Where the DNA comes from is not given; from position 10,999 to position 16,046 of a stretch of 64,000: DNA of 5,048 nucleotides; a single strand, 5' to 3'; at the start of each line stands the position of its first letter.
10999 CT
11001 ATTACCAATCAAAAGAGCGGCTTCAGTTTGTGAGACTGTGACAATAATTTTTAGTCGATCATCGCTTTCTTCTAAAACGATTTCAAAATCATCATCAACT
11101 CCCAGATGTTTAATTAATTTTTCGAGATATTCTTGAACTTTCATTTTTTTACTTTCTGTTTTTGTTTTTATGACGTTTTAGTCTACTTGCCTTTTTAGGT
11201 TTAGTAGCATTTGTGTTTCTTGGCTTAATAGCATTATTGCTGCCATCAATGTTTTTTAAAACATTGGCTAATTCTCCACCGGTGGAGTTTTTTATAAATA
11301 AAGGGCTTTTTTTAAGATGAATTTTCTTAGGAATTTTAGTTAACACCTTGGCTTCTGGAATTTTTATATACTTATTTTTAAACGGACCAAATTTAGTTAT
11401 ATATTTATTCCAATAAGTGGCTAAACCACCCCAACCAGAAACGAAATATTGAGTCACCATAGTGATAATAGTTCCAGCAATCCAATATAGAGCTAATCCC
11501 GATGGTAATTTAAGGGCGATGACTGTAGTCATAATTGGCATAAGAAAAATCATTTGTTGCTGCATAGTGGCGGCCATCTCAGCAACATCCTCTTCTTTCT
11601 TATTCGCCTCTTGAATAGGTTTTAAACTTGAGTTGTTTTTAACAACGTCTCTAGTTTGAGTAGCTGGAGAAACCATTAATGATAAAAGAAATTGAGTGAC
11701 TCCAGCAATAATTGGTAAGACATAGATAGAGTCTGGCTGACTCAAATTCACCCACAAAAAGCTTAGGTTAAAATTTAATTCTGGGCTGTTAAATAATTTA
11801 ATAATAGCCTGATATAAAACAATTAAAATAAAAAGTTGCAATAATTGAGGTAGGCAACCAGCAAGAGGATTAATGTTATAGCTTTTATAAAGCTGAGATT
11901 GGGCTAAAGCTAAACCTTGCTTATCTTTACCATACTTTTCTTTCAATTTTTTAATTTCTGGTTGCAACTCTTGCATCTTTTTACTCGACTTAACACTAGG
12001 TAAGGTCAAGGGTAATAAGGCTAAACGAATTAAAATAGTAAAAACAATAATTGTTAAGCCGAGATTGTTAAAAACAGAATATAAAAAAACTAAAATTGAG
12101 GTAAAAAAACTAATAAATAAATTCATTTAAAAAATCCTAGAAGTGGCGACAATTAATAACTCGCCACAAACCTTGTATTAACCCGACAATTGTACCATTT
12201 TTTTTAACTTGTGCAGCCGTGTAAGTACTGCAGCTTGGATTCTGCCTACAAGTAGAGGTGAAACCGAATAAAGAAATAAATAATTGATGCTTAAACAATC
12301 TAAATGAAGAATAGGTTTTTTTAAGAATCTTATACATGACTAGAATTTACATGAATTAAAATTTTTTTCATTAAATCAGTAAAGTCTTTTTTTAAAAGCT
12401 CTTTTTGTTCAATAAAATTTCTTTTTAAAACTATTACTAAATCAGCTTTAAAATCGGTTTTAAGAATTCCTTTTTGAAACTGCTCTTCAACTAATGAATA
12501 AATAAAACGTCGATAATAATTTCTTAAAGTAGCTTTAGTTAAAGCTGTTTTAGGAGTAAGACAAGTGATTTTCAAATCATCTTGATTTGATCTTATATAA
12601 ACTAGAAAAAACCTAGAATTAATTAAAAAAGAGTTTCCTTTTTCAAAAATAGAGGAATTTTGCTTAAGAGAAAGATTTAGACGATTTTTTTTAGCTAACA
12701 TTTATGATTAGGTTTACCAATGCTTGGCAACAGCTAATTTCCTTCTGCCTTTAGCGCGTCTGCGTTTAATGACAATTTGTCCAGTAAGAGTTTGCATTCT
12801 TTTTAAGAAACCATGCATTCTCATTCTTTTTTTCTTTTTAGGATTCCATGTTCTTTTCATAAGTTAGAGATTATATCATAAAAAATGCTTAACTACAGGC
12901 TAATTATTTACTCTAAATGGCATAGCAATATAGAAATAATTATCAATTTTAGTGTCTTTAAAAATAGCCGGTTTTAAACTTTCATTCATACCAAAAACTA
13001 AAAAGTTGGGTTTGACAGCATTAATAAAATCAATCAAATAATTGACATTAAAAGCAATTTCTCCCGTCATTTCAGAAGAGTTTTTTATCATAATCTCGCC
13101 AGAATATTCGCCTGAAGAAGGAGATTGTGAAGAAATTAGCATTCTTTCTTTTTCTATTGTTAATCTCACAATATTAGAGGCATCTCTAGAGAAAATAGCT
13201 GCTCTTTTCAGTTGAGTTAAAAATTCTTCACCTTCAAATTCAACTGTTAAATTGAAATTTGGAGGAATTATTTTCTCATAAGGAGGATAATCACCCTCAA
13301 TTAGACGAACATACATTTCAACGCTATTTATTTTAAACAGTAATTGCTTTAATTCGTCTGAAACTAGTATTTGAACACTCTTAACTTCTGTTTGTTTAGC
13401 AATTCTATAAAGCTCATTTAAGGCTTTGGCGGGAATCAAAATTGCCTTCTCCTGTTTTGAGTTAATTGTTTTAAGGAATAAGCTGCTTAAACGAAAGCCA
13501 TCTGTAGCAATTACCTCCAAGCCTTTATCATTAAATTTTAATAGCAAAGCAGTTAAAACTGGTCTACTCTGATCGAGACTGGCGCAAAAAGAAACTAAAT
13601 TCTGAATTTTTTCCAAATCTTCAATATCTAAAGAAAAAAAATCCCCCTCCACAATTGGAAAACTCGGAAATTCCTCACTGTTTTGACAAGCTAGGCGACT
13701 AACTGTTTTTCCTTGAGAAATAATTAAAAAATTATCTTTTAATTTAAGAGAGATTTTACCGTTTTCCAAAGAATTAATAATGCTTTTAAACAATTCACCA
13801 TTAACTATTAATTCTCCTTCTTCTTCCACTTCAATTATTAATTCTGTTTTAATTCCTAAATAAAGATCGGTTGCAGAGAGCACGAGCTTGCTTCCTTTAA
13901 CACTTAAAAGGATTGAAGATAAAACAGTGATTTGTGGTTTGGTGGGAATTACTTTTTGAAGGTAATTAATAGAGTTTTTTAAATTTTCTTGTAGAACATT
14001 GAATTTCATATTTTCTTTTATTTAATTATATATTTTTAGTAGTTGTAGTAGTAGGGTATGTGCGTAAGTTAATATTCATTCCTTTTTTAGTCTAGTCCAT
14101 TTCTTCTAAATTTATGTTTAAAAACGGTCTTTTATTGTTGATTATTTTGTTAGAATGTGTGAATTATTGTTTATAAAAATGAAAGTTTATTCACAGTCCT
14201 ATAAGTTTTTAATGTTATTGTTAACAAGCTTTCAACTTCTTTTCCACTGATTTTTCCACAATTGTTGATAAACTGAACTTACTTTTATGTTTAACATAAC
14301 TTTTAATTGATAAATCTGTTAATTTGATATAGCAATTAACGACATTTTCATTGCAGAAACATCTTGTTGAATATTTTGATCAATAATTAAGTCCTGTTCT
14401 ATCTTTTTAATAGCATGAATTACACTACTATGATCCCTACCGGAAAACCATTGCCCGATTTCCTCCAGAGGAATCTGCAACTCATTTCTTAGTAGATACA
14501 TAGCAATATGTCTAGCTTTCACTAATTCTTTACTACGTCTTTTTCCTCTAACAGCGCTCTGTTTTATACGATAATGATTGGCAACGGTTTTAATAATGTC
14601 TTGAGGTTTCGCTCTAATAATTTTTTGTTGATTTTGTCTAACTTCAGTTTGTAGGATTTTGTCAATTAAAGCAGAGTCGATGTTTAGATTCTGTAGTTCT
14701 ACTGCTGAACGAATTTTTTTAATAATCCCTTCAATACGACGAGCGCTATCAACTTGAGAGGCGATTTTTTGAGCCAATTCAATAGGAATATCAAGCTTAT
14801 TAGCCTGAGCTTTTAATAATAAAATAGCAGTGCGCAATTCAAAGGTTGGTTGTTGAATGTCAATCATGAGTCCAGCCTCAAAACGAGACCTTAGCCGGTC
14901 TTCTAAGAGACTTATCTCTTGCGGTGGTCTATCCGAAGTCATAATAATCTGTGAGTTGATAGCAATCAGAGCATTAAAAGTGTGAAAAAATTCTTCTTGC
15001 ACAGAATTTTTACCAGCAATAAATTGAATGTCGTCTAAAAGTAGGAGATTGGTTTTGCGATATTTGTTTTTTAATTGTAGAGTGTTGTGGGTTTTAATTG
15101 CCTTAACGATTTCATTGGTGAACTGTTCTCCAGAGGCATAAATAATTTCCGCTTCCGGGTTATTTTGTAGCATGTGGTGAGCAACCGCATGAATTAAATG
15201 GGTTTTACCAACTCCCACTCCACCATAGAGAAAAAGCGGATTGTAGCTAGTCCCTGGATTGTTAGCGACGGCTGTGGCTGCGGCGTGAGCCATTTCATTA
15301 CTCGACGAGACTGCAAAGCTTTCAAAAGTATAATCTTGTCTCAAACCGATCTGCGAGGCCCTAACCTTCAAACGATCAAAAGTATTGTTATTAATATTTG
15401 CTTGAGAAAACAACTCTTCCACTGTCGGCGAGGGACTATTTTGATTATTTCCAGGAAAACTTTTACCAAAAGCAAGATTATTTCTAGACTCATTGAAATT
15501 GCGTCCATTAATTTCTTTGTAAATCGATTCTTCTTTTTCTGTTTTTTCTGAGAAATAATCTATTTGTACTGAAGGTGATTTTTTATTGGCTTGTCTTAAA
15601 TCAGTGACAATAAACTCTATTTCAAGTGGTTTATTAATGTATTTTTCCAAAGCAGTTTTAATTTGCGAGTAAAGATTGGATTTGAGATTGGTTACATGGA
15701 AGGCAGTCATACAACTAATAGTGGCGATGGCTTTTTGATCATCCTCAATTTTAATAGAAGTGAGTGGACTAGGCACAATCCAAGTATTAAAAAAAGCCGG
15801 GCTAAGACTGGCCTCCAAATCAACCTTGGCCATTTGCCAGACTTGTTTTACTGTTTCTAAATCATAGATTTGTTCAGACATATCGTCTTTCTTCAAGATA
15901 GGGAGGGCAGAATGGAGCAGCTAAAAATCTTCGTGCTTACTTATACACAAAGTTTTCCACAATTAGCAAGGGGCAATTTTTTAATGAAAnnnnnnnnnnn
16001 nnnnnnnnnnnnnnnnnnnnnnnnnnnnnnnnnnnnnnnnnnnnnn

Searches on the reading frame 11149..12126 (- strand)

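Call 8: search_protein_families(library=pfam, proteins=[window:11149-12126:-], max_evalue=0.001)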
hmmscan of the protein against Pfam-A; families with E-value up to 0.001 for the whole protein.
window:11149-12126:- (325 aa): 1 family
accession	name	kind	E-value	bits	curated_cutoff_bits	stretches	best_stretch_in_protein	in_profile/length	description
PF02096.25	60KD_IMP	-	5.6e-49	166.7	35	1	23-229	2-161/163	60Kd inner membrane protein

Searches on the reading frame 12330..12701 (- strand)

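Call 8: search_protein_families(library=pfam, proteins=[window:12330-12701:-], max_evalue=0.001)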
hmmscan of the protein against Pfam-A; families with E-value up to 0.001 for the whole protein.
window:12330-12701:- (123 aa): 1 family
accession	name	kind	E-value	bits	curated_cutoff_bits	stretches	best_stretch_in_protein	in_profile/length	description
PF00825.24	Ribonuclease_P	-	8.5e-07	29.4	22.3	1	13-114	11-108/109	Ribonuclease P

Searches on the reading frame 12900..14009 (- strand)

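Call 8: search_protein_families(library=pfam, proteins=[window:12900-14009:-], max_evalue=0.001)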
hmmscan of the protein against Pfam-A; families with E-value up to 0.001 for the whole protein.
window:12900-14009:- (369 aa): 3 families
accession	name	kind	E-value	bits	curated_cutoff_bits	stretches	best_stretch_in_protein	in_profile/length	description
PF00712.24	DNA_pol3_beta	-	2.4e-26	92.7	24.4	2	1-117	1-119/120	DNA polymerase III beta subunit, N-terminal domain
PF02767.21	DNA_pol3_beta_2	-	1.4e-22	80.6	27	1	129-242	4-115/116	DNA polymerase III beta subunit, central domain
PF02768.20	DNA_pol3_beta_3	-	4.9e-20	72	27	1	246-366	2-121/121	DNA polymerase III beta subunit, C-terminal domain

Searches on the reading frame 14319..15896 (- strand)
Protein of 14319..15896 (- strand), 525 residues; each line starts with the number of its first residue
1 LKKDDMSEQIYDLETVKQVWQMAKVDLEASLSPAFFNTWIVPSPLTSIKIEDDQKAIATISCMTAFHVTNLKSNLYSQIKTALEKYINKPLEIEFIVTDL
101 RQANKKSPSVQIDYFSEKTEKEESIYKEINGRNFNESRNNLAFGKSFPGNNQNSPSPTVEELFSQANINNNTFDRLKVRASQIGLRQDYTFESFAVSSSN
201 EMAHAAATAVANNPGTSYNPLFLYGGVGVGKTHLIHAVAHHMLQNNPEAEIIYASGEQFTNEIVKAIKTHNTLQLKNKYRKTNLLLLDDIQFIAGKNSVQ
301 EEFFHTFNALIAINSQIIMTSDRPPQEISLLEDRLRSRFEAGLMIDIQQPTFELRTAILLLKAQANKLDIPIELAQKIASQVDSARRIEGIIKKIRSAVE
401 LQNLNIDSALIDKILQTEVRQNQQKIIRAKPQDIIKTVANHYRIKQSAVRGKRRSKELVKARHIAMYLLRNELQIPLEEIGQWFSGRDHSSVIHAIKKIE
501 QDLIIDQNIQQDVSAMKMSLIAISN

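Call 8: search_protein_families(library=pfam, proteins=[window:14319-15896:-], max_evalue=0.001)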
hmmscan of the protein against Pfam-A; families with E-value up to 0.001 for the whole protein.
window:14319-15896:- (525 aa): 7 families
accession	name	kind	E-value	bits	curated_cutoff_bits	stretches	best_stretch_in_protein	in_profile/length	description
PF00308.24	Bac_DnaA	-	6e-66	222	23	1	185-346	1-162/162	Bacterial DnaA ATPAse domain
PF08299.17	Bac_DnaA_C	-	8.4e-26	90.2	31.5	1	431-499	1-69/69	Bacterial dnaA protein helix-turn-helix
PF00004.35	AAA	-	6.4e-08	33.5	21.2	1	222-340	2-128/131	ATPase family associated with various cellular activities (AAA)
PF01695.23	IstB_IS21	-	4.4e-06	26.8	24.1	1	221-325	95-196/238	IstB-like ATP binding protein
PF13173.12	AAA_14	-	1e-05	25.9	27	1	219-316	3-99/129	AAA domain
PF11638.13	DnaA_N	-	9.9e-05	22.4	24.6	1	18-84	2-64/65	DnaA N-terminal domain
PF13191.12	AAA_16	-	0.00019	22.4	32.6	1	217-311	24-124/167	AAA ATPase domain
